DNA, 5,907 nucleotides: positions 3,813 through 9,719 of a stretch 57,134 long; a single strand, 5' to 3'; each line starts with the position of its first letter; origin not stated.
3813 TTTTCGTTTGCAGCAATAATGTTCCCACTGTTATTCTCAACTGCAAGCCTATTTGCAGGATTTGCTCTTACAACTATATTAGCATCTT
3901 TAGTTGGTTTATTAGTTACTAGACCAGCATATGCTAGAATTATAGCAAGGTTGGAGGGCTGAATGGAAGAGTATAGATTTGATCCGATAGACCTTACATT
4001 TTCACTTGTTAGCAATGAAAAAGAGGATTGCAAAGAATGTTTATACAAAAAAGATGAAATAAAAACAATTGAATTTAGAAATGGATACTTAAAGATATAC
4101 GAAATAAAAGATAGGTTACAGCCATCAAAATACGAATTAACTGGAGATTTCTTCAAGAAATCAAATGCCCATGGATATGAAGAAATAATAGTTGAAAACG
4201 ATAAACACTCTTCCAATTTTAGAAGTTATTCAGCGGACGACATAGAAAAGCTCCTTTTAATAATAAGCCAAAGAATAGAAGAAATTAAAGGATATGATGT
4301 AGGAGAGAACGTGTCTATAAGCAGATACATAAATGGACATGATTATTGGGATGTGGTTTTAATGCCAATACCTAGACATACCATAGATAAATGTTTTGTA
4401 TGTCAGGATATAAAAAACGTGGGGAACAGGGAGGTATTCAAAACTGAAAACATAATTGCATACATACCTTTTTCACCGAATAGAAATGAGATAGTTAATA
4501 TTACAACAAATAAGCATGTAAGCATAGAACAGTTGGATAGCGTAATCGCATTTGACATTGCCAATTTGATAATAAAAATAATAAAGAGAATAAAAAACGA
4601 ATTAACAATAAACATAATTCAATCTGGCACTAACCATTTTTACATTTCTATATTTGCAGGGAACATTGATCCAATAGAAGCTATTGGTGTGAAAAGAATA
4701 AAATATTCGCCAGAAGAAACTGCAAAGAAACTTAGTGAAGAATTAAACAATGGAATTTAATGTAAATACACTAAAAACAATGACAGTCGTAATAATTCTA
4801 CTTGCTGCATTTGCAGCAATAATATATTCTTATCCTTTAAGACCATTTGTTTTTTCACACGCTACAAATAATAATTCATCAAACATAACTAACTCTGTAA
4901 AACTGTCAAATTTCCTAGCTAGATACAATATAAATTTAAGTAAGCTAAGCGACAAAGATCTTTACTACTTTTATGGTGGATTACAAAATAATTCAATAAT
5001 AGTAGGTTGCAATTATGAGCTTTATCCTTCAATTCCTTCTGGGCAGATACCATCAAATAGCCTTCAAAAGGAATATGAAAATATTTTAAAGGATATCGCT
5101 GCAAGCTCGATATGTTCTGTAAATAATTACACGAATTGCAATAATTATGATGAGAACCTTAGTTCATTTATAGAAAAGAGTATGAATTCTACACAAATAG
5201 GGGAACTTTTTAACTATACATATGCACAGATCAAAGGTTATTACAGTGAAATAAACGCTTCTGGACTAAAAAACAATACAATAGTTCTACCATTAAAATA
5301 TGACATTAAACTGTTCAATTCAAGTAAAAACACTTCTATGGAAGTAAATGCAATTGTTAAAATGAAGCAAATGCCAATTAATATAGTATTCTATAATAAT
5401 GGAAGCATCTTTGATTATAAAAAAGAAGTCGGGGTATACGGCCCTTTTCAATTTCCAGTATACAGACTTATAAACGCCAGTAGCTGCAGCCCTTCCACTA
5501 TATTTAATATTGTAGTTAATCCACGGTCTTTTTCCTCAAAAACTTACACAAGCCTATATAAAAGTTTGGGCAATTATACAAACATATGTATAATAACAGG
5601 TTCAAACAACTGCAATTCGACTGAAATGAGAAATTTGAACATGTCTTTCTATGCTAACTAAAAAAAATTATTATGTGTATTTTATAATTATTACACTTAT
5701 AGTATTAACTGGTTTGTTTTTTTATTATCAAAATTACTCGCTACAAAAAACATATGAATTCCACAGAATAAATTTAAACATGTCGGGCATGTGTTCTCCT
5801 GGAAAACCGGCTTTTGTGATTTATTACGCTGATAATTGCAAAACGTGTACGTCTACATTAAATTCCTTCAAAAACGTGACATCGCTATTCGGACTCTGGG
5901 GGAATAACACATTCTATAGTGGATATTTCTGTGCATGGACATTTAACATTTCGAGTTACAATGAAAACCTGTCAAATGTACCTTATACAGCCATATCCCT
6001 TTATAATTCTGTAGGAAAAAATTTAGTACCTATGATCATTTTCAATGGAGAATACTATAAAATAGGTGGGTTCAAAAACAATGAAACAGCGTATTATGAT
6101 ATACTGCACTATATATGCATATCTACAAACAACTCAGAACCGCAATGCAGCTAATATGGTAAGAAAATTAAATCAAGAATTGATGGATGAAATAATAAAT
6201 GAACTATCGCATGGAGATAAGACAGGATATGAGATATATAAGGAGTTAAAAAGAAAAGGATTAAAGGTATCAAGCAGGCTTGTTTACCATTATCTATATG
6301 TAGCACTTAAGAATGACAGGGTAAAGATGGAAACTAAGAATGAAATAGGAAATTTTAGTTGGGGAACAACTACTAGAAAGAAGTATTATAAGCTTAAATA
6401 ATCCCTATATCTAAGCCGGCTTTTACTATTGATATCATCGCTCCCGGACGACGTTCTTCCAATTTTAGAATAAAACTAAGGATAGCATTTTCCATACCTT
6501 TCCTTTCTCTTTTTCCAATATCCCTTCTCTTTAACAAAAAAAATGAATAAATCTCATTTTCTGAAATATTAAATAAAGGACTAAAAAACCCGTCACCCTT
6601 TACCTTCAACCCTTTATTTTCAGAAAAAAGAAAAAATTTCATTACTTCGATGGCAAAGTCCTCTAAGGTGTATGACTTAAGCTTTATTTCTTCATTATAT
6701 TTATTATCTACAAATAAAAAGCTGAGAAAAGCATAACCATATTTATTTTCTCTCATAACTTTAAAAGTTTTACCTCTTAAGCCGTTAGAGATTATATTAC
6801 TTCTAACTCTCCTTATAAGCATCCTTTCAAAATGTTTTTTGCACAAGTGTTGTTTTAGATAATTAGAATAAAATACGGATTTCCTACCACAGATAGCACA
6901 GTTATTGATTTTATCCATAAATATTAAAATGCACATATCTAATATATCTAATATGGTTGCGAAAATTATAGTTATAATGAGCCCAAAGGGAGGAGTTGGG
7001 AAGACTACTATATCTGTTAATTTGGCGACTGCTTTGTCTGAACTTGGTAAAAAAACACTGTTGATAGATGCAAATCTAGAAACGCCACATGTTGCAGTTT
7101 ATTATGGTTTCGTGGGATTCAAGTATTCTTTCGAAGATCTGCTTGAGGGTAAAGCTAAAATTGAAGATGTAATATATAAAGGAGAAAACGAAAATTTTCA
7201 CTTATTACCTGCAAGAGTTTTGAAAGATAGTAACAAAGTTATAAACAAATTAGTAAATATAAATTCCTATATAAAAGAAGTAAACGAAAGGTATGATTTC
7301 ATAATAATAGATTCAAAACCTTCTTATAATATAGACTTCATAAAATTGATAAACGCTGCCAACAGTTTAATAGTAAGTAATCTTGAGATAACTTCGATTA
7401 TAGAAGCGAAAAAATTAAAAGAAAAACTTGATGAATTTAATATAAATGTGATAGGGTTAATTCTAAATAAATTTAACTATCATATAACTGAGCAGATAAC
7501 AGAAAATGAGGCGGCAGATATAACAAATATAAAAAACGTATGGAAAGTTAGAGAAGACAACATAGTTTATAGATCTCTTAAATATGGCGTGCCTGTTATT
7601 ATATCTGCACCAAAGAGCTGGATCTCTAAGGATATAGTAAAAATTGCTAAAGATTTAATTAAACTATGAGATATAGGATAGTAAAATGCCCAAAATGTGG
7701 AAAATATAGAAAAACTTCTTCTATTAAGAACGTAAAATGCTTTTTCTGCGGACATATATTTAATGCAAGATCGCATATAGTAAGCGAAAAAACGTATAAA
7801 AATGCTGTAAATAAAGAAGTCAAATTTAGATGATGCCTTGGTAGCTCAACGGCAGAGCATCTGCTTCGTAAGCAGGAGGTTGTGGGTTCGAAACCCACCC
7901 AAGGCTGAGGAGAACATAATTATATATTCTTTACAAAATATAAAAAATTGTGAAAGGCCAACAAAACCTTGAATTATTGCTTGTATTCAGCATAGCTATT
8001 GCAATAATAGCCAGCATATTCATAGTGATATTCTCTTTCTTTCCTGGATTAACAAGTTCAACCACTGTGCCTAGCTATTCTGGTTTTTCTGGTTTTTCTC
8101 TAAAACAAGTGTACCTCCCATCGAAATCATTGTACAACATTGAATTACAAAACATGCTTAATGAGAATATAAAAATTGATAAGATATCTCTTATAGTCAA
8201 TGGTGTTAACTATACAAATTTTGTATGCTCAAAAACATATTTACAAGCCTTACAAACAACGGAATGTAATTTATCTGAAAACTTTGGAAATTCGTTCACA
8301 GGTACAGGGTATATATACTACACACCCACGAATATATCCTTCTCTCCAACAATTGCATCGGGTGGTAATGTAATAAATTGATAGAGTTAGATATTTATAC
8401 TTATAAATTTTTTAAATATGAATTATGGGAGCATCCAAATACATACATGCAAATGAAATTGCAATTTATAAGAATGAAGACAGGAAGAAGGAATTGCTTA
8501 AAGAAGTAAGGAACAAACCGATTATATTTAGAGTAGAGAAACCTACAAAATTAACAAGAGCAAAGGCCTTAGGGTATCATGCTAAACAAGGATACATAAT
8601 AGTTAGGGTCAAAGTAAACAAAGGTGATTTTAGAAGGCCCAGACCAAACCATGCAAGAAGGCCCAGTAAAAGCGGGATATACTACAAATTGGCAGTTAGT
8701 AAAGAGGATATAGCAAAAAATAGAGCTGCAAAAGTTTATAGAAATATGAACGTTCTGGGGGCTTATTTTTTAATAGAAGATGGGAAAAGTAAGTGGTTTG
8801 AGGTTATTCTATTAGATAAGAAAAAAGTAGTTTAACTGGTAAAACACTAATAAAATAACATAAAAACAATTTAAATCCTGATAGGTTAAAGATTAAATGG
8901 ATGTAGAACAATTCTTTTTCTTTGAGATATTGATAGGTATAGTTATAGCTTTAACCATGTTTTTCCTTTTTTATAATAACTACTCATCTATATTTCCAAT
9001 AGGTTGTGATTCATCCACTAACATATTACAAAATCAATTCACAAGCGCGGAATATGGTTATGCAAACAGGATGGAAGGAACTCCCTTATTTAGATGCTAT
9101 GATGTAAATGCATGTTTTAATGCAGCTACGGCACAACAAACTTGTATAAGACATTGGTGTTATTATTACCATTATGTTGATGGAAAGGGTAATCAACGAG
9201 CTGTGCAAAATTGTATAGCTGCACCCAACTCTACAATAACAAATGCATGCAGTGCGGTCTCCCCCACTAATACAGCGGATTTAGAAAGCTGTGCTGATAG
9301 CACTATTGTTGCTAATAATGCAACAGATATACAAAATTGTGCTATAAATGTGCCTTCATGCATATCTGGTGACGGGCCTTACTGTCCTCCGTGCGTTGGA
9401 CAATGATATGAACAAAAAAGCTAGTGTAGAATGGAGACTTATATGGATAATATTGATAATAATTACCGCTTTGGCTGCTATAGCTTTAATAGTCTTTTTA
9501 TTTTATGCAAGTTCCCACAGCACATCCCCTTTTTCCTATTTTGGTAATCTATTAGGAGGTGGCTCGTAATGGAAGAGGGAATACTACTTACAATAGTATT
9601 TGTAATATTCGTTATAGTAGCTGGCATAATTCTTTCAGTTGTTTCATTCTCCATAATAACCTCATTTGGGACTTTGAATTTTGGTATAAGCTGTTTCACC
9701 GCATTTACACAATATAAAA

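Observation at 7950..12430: Cluster of pilin-like and cysteine-rich anchored surface proteins with no assembly machinery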

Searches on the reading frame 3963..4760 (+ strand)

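Call 16: search_protein_families(library=pfam, proteins=[window:3963-4760:+], max_evalue=0.01)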
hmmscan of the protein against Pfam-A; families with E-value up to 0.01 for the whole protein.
window:3963-4760:+ (265 aa): 1 family
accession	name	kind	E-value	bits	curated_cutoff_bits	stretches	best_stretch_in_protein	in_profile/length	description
PF12193.13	Sulf_coat_C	-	0.0032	18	25.2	1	172-251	53-130/134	Sulfolobus virus coat protein C terminal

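Call 73: search_protein_families(library=ncbifam, proteins=[window:3963-4760:+], max_evalue=0.01)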
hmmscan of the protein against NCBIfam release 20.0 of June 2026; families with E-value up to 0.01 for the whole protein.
window:3963-4760:+ (265 aa): 1 family
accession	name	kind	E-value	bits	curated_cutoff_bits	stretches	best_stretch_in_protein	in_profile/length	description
NF041595.1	dap_A_syn_DdaF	equivalog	0.0026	16.6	840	1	113-153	136-176/424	dapdiamide A synthase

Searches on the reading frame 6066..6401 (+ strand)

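Call 16: search_protein_families(library=pfam, proteins=[window:6066-6401:+], max_evalue=0.01)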
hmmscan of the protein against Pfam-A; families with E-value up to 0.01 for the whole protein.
window:6066-6401:+ (111 aa): 0 families

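Call 73: search_protein_families(library=ncbifam, proteins=[window:6066-6401:+], max_evalue=0.01)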
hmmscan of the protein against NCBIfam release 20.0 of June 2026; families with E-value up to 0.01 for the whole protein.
window:6066-6401:+ (111 aa): 1 family
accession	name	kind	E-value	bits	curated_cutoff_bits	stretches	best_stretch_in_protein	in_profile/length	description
NF006931.0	PRK09416.1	equivalog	0.006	16.7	112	1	30-110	35-107/135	PadR family transcriptional regulator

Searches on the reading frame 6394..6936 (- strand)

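Call 73: search_protein_families(library=ncbifam, proteins=[window:6394-6936:-], max_evalue=0.01)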
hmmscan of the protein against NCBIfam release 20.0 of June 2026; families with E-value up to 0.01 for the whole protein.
window:6394-6936:- (180 aa): 2 families
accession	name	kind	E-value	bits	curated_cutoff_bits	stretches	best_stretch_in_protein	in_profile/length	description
NF047749.1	tRNAThiolNcsA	equivalog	3.9e-06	26.2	500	1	12-53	2-43/322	tRNA 2-thiolation protein NcsA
NF049949.1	tRNAsynTtuAPyrococ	equivalog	0.0032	16.7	450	0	12-52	2-42/292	tRNA-5-methyluridine(54) 2-sulfurtransferase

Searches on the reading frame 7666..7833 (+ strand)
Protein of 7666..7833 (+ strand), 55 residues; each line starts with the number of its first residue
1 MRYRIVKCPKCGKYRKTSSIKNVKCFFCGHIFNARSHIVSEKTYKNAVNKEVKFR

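Call 73: search_protein_families(library=ncbifam, proteins=[window:7666-7833:+], max_evalue=0.01)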
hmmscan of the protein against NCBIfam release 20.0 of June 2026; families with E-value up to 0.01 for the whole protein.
window:7666-7833:+ (55 aa): 2 families
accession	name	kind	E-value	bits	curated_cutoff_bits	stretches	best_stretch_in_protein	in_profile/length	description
TIGR02098.1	MJ0042_CXXC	domain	0.0004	20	20.9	0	21-35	24-38/38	MJ0042-type zinc finger domain-containing protein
NF001606.0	PRK00398.1-3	equivalog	0.0058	16.4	72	1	7-35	4-34/44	DNA-directed RNA polymerase subunit P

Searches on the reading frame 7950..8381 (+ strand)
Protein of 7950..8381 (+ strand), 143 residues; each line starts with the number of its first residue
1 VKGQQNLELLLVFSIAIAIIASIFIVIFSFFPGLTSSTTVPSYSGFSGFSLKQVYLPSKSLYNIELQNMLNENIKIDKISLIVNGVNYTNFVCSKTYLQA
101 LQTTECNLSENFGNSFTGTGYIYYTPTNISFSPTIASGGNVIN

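Call 4: search_protein_families(library=pfam, proteins=[window:7950-8381:+], max_evalue=1)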
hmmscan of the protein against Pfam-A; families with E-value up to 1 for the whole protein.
window:7950-8381:+ (143 aa): 1 family
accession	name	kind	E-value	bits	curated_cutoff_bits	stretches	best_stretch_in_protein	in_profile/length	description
PF08626.16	TRAPPC9-Trs120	-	0.095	10.5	24.7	1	63-109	702-747/1229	Transport protein Trs120 or TRAPPC9, TRAPP II complex subunit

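Call 22: search_protein_families(library=ncbifam, proteins=[window:7950-8381:+], max_evalue=1)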
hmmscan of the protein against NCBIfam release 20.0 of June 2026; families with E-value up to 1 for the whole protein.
window:7950-8381:+ (143 aa): 0 families
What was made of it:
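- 7950..8381 (+): A143: 143-aa pilin-like protein. Class III-type leader M[KR][GA]/Q.(S/T)LE, N-terminal hydrophobic helix, 2 invariant Cys, 3 conserved sequons. No Pfam or NCBIfam hit (calls 4, 22).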

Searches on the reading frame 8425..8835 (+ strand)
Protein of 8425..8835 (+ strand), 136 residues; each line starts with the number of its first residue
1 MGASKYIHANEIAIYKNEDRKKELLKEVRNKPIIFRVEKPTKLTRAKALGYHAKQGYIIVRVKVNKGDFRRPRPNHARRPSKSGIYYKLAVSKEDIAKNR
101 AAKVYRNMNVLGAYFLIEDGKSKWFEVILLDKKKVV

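Call 4: search_protein_families(library=pfam, proteins=[window:8425-8835:+], max_evalue=1)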
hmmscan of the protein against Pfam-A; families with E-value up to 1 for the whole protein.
window:8425-8835:+ (136 aa): 2 families
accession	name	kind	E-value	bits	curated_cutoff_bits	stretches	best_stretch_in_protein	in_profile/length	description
PF00827.22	Ribosomal_L15e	-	3.9e-35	121.7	27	1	18-134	15-138/191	Ribosomal L15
PF11055.13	Gsf2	-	0.074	12.2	25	1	19-68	34-83/373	Glucose signalling factor 2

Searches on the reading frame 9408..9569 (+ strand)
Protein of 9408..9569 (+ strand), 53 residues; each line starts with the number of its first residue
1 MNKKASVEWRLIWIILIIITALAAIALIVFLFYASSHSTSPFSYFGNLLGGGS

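Call 4: search_protein_families(library=pfam, proteins=[window:9408-9569:+], max_evalue=1)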
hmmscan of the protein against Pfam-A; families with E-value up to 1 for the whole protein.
window:9408-9569:+ (53 aa): 4 families
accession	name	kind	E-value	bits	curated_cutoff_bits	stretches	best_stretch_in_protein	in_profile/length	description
PF10717.14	ODV-E18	-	0.11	12.8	28.1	1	14-39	26-54/87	Occlusion-derived virus envelope protein ODV-E18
PF11779.13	SPT_ssu-like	-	0.23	11.6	29.8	1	8-31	24-47/54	Small subunit of serine palmitoyltransferase-like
PF00858.29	ASC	-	0.4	10.1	23.6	1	5-34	17-46/455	Amiloride-sensitive sodium channel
PF11337.13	DUF3139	-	0.97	10.5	27.3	0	12-38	4-29/83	Protein of unknown function (DUF3139)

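Call 22: search_protein_families(library=ncbifam, proteins=[window:9408-9569:+], max_evalue=1)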
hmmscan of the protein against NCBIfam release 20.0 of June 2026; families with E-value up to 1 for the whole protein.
window:9408-9569:+ (53 aa): 7 families
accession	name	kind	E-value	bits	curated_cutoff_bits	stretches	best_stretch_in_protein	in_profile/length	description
NF049893.1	spr0155_permease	equivalog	0.011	16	120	1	3-50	60-106/165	ABC transporter permease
NF053671.1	bindosome_BasC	exception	0.044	13.7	260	1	3-34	5-35/140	bindosome assembly system protein BasC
NF006283.1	PRK08455.1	equivalog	0.17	11.5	187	1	7-39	16-48/182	flagellar basal body-associated protein FliL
TIGR04561.1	membra_charge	hypoth_equivalog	0.21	11.8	30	1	12-32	14-34/82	TIGR04561 family membrane protein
NF005826.1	PRK07718.1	equivalog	0.23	11.4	140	1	10-36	5-31/143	flagellar basal body-associated protein FliL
NF046000.1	MAG1210_fam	subfamily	0.3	9.7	275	1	5-37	61-93/550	MAG1210 family protein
NF045955.1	MHO_4530_fam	equivalog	0.4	9.3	125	1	11-39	3-33/515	MHO_4530 family protein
